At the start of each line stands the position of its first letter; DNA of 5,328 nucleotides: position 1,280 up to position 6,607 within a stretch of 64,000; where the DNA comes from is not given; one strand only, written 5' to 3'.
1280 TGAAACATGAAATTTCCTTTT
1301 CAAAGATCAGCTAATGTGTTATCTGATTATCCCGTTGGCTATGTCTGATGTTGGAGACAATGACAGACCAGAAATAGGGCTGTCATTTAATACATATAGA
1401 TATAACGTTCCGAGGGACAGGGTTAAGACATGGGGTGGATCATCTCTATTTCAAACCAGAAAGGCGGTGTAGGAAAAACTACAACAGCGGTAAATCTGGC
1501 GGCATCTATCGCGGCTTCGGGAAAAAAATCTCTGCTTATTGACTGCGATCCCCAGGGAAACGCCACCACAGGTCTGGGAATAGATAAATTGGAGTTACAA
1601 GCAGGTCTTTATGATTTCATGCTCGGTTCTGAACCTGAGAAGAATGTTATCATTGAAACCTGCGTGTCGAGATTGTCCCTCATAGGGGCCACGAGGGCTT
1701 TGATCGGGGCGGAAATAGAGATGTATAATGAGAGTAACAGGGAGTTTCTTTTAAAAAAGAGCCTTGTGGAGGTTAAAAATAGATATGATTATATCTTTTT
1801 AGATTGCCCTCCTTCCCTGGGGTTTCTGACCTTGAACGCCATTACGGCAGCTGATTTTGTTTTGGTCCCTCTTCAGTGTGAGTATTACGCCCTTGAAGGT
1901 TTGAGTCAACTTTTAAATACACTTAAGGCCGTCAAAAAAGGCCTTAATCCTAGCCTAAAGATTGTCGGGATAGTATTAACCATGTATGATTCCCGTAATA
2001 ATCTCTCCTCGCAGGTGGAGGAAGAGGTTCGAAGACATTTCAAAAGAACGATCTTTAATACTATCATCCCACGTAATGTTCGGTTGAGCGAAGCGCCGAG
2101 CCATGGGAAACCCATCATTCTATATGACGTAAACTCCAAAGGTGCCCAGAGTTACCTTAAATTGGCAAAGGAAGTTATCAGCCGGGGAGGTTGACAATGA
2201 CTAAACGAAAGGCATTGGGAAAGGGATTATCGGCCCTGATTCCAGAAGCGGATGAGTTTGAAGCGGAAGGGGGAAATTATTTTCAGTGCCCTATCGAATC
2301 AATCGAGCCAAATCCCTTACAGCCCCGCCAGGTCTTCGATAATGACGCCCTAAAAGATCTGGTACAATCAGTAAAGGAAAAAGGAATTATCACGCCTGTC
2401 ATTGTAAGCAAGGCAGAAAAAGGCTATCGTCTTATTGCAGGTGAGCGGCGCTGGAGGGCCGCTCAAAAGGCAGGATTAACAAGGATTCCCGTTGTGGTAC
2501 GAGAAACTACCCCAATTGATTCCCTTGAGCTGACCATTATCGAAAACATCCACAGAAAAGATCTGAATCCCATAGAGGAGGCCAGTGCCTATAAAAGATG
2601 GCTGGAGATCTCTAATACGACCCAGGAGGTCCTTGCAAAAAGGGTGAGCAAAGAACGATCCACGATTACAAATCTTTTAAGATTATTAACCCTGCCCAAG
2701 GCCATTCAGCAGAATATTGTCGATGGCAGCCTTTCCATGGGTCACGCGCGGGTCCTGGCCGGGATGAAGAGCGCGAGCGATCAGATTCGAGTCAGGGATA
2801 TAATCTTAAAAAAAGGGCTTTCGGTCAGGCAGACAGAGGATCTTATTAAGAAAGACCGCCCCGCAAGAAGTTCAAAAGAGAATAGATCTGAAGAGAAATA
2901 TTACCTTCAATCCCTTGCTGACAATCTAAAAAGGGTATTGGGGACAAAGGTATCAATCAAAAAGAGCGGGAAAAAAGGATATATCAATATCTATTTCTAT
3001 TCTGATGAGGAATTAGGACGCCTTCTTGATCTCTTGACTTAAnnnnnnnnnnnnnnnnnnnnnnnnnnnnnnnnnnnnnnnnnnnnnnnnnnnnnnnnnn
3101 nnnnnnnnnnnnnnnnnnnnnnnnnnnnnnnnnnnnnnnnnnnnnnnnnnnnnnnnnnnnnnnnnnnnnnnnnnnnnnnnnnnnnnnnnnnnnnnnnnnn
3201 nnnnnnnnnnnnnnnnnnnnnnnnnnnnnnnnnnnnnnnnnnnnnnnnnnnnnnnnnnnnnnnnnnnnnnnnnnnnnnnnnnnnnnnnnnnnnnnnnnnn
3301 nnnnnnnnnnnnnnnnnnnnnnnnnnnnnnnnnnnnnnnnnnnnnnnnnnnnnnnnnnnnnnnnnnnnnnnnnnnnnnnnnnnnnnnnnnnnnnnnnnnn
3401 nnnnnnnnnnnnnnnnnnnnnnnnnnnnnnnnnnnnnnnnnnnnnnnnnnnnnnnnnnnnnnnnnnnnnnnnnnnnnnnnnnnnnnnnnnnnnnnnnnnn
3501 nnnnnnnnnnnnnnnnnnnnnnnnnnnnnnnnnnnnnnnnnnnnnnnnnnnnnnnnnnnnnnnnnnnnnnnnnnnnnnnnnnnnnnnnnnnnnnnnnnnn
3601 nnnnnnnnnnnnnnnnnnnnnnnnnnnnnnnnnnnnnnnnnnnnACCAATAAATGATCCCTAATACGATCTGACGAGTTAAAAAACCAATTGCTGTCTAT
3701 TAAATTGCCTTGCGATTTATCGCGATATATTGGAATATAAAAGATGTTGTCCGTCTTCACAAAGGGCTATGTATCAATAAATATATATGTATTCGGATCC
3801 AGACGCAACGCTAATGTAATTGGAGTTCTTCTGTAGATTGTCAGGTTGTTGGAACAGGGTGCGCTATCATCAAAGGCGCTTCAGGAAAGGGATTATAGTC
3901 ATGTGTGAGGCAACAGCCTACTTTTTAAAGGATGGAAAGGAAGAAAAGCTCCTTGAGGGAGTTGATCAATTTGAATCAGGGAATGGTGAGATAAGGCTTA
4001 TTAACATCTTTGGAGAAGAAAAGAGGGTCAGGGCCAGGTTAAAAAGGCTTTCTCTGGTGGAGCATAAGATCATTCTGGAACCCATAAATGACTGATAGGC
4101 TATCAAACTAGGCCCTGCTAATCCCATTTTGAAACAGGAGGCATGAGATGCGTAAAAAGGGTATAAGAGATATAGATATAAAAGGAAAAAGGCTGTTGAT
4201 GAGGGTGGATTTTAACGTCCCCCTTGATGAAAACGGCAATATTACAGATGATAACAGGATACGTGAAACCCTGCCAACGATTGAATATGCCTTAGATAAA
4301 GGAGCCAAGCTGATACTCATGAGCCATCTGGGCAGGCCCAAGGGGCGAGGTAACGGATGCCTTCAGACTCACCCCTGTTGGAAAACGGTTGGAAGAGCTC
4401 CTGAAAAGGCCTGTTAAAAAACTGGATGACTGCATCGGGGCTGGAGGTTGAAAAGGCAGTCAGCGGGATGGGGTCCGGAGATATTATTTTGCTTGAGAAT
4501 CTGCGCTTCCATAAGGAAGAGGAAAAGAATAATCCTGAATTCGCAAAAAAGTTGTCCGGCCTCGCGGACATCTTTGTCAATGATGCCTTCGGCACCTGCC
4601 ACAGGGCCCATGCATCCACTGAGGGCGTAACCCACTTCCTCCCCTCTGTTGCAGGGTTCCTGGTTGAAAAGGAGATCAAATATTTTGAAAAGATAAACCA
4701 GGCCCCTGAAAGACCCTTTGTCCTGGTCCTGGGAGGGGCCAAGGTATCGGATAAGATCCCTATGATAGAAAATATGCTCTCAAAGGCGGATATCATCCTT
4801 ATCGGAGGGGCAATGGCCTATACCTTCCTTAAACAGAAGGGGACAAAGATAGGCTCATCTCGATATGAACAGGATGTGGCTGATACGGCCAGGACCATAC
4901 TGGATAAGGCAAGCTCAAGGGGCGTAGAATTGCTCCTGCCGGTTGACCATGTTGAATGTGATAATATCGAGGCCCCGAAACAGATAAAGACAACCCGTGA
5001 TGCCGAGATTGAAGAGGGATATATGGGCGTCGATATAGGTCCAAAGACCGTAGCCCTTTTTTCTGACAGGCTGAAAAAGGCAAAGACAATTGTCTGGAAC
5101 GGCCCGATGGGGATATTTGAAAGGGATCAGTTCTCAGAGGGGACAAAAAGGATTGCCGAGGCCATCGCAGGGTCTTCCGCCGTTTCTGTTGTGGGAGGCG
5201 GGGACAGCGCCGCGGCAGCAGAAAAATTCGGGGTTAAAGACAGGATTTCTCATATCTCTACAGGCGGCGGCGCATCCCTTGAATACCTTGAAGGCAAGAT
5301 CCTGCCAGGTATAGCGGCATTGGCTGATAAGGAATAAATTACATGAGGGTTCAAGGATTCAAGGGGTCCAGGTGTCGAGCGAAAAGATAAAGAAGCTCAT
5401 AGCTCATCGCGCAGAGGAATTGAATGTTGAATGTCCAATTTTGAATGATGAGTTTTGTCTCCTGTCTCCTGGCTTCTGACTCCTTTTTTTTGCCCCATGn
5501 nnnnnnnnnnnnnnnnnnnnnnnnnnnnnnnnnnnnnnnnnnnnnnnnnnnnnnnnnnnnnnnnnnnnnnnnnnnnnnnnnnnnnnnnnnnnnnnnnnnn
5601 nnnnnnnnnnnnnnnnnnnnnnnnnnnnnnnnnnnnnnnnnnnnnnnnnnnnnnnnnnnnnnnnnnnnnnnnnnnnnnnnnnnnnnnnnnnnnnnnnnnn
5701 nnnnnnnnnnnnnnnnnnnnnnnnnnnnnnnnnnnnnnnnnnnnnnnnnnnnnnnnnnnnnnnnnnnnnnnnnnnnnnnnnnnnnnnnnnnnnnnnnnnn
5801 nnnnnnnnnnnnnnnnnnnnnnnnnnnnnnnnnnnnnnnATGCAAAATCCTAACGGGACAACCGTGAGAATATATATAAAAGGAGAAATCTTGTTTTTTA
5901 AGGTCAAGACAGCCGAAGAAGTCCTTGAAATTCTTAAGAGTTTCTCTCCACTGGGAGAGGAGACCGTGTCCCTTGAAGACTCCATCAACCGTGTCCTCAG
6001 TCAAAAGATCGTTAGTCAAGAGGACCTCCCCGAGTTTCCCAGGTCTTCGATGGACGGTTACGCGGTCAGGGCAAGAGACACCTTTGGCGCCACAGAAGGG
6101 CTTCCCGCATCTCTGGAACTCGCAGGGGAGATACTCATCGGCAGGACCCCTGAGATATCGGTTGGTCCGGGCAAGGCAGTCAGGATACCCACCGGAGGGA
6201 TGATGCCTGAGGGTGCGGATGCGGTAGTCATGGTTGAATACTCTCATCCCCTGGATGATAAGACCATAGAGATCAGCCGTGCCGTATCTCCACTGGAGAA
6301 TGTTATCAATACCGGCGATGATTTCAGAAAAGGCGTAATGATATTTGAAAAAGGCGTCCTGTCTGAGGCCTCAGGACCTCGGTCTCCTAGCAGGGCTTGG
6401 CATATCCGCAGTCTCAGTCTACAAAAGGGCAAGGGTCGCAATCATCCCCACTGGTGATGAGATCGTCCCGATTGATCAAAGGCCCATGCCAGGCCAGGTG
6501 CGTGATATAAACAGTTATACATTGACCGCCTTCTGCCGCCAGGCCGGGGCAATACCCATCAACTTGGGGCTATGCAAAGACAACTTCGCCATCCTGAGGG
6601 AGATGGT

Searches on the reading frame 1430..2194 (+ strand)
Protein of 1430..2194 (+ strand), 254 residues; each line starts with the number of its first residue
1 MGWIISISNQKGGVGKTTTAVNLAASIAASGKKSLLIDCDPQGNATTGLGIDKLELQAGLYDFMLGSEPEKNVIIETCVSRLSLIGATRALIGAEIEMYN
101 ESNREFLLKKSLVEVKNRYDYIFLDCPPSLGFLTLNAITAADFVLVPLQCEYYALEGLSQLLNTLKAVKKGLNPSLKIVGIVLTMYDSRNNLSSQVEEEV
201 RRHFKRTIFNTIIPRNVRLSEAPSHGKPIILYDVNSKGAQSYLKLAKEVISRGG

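Call 20: search_protein_families(library=pfam, proteins=[window:1430-2194:+], max_evalue=0.01)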
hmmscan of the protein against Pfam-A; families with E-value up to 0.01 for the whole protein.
window:1430-2194:+ (254 aa): 9 families
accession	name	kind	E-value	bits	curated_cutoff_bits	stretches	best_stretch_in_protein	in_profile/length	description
PF13614.12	AAA_31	-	2.3e-65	220.3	27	1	4-178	3-177/177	AAA domain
PF01656.29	CbiA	-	5.3e-31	107.6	25.4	1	5-229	1-125/125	CobQ/CobB/MinD/ParA nucleotide binding domain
PF10609.15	ParA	-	2.1e-11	44.1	27.1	1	4-249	5-245/246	NUBPL iron-transfer P-loop NTPase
PF00142.24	Fer4_NifH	-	2.7e-11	43.9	25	1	11-47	8-44/271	4Fe-4S iron sulfur cluster binding proteins, NifH/frxC family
PF09140.17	MipZ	-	1.6e-10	41.2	20.7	2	4-42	2-40/262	ATPase MipZ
PF06564.18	CBP_BcsQ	-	6.9e-10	39.3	21.3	1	5-247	4-231/234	Cellulose biosynthesis protein BcsQ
PF02374.21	ArsA_ATPase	-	1e-06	28.7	24.3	1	11-44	9-42/305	Anion-transporting ATPase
PF00448.28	SRP54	-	0.0046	17.1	22.7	0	13-41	11-39/196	SRP54-type protein, GTPase domain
PF07015.17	VirC1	-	0.0093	15.8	24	0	5-40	4-39/231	VirC1 protein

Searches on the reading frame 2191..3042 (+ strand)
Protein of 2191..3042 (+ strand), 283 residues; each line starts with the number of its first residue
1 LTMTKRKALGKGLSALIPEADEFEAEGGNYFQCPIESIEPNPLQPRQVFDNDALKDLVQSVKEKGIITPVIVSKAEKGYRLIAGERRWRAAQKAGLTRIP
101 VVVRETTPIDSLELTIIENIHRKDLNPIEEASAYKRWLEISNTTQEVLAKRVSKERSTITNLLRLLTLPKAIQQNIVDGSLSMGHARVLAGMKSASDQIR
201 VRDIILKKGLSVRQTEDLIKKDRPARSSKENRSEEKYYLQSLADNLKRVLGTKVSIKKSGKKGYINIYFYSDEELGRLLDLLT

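Call 20: search_protein_families(library=pfam, proteins=[window:2191-3042:+], max_evalue=0.01)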
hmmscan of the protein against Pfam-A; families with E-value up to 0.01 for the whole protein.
window:2191-3042:+ (283 aa): 3 families
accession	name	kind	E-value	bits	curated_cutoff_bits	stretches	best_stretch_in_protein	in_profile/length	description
PF17762.8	HTH_ParB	-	2.1e-34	118.2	22.6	1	123-221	1-99/102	ParB HTH domain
PF02195.25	ParB_N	-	2.3e-31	108.2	26.3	1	33-121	6-95/95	ParB N-terminal domain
PF23552.2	ParB_C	-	5.4e-05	23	23.8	1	240-282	6-49/50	ParB dimerisation domain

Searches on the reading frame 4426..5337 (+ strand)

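Call 20: search_protein_families(library=pfam, proteins=[window:4426-5337:+], max_evalue=0.01)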
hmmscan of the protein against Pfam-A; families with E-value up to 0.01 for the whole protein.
window:4426-5337:+ (303 aa): 1 family
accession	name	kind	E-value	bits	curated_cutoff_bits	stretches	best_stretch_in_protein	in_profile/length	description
PF00162.24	PGK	-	1.3e-121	406.6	27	1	5-291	91-379/379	Phosphoglycerate kinase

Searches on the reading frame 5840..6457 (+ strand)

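Call 20: search_protein_families(library=pfam, proteins=[window:5840-6457:+], max_evalue=0.01)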
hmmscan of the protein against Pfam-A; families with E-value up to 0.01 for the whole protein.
window:5840-6457:+ (205 aa): 1 family
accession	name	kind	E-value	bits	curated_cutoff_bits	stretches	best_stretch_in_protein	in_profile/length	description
PF03453.22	MoeA_N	-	7.1e-39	133.5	30.8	1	25-173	3-146/160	MoeA N-terminal region (domain I and II)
